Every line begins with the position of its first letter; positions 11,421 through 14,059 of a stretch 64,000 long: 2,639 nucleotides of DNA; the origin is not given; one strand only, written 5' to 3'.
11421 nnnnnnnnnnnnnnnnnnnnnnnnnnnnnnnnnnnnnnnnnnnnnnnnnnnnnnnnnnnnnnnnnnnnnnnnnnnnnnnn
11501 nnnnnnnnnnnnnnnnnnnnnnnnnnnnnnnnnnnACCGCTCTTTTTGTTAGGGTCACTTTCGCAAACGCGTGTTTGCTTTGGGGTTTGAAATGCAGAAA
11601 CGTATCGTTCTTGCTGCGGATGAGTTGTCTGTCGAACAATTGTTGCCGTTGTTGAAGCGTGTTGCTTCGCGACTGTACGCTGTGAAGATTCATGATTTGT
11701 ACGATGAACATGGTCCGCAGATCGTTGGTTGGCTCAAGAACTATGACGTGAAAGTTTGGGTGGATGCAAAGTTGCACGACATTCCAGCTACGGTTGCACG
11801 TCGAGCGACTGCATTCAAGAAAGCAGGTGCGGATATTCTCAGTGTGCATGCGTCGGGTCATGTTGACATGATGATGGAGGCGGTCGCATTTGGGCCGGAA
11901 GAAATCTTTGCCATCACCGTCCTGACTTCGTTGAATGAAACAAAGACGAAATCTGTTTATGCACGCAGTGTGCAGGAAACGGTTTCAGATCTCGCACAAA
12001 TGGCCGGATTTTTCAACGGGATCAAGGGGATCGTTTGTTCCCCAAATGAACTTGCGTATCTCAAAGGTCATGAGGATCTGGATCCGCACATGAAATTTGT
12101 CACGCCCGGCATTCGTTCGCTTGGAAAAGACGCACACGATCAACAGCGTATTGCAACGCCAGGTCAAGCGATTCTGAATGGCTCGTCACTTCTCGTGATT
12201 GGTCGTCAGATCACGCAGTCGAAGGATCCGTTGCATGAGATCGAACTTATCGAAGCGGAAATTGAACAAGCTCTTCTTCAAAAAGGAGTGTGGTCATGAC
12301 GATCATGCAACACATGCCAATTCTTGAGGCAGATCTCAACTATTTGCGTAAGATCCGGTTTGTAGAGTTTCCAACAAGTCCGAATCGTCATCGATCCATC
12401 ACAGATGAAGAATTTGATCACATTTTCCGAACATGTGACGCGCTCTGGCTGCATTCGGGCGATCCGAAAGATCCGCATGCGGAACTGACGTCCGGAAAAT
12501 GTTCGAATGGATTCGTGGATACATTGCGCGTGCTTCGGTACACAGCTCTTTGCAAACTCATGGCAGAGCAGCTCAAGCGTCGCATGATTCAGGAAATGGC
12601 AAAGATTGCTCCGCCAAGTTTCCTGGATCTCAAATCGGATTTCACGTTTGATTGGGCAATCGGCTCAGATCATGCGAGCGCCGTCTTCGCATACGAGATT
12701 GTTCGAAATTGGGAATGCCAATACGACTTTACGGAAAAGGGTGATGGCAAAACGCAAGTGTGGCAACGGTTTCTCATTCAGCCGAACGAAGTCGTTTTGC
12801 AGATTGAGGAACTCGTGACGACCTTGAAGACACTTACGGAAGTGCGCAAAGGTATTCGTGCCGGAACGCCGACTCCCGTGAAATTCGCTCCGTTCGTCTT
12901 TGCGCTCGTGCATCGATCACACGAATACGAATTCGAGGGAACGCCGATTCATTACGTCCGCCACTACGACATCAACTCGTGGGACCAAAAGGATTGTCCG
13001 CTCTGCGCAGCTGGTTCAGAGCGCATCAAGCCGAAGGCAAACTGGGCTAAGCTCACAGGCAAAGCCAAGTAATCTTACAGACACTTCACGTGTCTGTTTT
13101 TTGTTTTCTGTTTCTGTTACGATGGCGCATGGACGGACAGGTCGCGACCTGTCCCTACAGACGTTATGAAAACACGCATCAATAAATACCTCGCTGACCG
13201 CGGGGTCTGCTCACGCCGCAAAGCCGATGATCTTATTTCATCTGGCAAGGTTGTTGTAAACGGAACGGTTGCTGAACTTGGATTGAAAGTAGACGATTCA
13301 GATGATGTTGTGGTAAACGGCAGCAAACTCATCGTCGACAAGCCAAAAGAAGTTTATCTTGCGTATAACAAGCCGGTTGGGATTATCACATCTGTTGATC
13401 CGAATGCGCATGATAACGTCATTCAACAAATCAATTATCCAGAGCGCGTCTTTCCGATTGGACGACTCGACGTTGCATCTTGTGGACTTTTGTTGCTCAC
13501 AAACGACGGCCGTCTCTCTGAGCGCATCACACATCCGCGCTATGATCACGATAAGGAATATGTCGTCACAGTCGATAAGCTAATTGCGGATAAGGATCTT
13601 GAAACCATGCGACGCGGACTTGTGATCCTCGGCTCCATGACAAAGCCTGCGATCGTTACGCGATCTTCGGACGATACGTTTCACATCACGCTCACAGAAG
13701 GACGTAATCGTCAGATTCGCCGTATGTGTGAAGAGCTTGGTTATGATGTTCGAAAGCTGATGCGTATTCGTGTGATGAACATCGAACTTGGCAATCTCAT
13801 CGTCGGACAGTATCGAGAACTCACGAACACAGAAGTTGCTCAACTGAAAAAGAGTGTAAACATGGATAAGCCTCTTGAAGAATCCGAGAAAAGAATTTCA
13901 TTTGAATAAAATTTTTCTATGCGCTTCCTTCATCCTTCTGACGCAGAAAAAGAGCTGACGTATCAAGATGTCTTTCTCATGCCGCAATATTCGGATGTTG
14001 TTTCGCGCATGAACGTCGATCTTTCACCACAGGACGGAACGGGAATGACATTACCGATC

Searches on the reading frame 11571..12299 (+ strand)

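Call 8: search_protein_families(library=ncbifam, proteins=[window:11571-12299:+])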
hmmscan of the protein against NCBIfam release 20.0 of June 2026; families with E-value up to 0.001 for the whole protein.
window:11571-12299:+ (242 aa): 3 families
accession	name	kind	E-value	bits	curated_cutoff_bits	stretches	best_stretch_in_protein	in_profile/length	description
NF001273.0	PRK00230.1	equivalog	9.6e-55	185.5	193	1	8-233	3-231/233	orotidine-5'-phosphate decarboxylase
TIGR01740.1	pyrF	equivalog_domain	1.7e-36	126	92.3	1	13-227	2-215/216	orotidine-5'-phosphate decarboxylase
NF010386.0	PRK13813.1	equivalog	9e-32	110.4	208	1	8-233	3-215/216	orotidine 5'-phosphate decarboxylase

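Call 9: search_protein_families(library=pfam, proteins=[window:11571-12299:+])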
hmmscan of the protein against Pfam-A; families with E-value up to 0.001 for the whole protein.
window:11571-12299:+ (242 aa): 1 family
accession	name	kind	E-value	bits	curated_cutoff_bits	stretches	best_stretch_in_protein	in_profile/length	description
PF00215.30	OMPdecase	-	3.1e-41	142.1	27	1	11-225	2-219/221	Orotidine 5'-phosphate decarboxylase / HUMPS family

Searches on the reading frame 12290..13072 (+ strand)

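Call 8: search_protein_families(library=ncbifam, proteins=[window:12290-13072:+])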
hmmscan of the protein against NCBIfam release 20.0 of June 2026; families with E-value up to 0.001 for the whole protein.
window:12290-13072:+ (260 aa): 1 family
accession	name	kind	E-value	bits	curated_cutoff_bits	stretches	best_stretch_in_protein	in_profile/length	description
TIGR01367.1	pyrE_Therm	equivalog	2.7e-13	50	150.25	1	59-248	12-184/187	orotate phosphoribosyltransferase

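Call 9: search_protein_families(library=pfam, proteins=[window:12290-13072:+])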
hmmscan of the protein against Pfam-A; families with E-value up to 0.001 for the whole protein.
window:12290-13072:+ (260 aa): 0 families

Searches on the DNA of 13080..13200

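Call 17: search_rna_families(source=window, start=13080, end=13200, threshold=evalue, max_evalue=10, show_alignments=3)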
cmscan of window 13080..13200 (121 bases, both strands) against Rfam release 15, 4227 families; matches with E-value up to 10: 2.
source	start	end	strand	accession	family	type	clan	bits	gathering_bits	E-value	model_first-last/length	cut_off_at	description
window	13094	13110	+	RF03995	mir-7957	Gene; miRNA;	-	12.5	76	9.9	22-38/59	no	mir-7957 microRNA precursor family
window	13097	13180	+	RF02110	DLEU2_6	Gene; lncRNA;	-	9.9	60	8.8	44-135/135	no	Deleted in lymphocytic leukemia 2 conserved region 6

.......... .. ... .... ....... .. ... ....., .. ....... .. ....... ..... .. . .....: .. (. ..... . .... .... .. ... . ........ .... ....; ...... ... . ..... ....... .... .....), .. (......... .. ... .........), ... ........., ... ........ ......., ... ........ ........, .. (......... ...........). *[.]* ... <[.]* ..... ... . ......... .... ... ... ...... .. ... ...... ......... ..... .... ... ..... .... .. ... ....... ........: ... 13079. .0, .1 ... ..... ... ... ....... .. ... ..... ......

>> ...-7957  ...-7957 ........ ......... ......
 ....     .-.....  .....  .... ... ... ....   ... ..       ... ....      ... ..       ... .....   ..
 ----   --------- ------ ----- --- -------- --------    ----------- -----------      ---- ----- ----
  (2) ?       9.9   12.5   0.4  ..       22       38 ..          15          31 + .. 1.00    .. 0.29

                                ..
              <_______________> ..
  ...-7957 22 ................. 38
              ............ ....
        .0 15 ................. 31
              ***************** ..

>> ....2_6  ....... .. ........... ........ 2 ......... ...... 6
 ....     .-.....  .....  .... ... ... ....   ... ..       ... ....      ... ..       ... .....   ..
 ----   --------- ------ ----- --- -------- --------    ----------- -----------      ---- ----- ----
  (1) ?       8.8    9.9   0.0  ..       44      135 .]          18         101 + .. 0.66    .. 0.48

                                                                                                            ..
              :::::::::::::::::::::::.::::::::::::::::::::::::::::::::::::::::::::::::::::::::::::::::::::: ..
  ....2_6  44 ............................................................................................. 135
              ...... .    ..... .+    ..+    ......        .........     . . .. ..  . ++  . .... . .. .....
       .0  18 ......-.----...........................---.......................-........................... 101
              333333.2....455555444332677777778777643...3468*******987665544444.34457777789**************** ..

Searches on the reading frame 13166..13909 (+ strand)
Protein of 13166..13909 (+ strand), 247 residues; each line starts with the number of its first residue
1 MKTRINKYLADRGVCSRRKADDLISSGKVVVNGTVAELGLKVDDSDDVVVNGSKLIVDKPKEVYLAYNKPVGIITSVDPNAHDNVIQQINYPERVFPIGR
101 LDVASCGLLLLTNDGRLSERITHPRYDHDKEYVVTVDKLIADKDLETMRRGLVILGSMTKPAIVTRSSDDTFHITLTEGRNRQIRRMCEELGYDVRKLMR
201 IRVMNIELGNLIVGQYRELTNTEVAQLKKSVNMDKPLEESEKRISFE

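Call 8: search_protein_families(library=ncbifam, proteins=[window:13166-13909:+])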
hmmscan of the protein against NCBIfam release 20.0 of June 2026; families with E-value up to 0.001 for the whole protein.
window:13166-13909:+ (247 aa): 7 families
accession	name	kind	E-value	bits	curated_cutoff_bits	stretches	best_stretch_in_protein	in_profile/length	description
NF007784.0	PRK10475.1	equivalog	4.7e-72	242.4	318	1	3-233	7-238/290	23S rRNA pseudouridine(2604) synthase RluF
TIGR00093.1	TIGR00093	subfamily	1.1e-48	165.1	109.3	1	68-220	1-160/161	pseudouridine synthase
NF008097.0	PRK10839.1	equivalog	1.1e-36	126.7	275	1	4-227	2-230/232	16S rRNA pseudouridine(516) synthase RsuA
NF007976.1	PRK10700.1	equivalog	3.3e-35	121.6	290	1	3-235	3-248/291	23S rRNA pseudouridine(2605) synthase RluB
NF008487.1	PRK11394.1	equivalog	3.8e-21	75.6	284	2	59-164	26-130/206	23S rRNA pseudouridine(2457) synthase RluE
TIGR00005.1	rluA_subfam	subfamily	2e-05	24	192.7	1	3-115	6-140/298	RluA family pseudouridine synthase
NF049952.1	23rRNACMtaseTlyA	equivalog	0.00089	18.8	250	0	4-57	2-58/236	23S rRNA (cytidine-2'-O)-methyltransferase TlyA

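Call 9: search_protein_families(library=pfam, proteins=[window:13166-13909:+])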
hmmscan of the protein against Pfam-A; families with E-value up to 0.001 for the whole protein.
window:13166-13909:+ (247 aa): 2 families
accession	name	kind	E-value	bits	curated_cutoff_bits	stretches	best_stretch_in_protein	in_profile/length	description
PF00849.27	PseudoU_synth_2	-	1.3e-19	71.3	26.8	1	64-189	2-151/152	RNA pseudouridylate synthase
PF01479.30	S4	-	5.2e-10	39.3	22.8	1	4-48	2-48/48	S4 domain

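Call 16: find_encoding_contigs(protein=window:13166-13909:+, flank=3000, max_places=6)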
Protein window:13166-13909:+ (247 aa): 1 contig read that carries it; 1 place shown.
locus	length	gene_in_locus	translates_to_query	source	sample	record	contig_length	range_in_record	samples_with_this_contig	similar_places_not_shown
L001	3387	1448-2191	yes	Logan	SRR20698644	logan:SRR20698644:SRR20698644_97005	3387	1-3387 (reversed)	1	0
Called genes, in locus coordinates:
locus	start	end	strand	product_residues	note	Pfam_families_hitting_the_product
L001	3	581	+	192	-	?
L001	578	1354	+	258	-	-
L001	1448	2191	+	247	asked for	PF01479:S4, PF00849:PseudoU_synth_2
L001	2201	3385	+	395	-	?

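Call 35: find_related_loci(query=window:13166-13909:+, collection=metagenome_contigs, flank=3000)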
Query window:13166-13909:+ (247 aa) in metagenome_contigs; peptide patterns used: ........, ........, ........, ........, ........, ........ (x = any residue, [..] = any of these).
115 stretches matched a pattern; 20 encode a relative of the query (tblastn E <= 1e-3); 20 distinct loci.
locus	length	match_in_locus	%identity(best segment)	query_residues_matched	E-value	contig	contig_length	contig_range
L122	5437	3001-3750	89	1-247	2e-141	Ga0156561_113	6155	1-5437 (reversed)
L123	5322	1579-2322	88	1-246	2e-138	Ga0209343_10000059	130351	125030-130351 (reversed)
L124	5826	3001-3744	88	1-246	1e-138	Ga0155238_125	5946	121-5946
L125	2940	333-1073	79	1-247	3e-141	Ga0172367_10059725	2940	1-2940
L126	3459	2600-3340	78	1-247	7e-138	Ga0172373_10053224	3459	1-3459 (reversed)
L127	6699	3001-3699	75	1-233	6e-117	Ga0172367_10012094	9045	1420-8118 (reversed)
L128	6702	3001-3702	65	1-234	8e-96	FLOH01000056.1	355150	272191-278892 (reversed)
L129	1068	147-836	52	4-233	7e-77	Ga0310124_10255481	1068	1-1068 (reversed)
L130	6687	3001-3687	49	4-233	2e-64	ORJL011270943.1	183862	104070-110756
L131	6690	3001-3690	43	4-236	1e-56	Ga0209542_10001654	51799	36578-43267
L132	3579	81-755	44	4-233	9e-56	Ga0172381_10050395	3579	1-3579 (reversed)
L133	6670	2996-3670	44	4-233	3e-55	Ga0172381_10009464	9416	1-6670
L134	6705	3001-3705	41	1-224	3e-50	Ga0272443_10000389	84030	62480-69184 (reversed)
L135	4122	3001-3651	42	4-233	6e-49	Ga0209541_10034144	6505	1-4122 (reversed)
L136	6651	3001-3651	42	4-233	6e-49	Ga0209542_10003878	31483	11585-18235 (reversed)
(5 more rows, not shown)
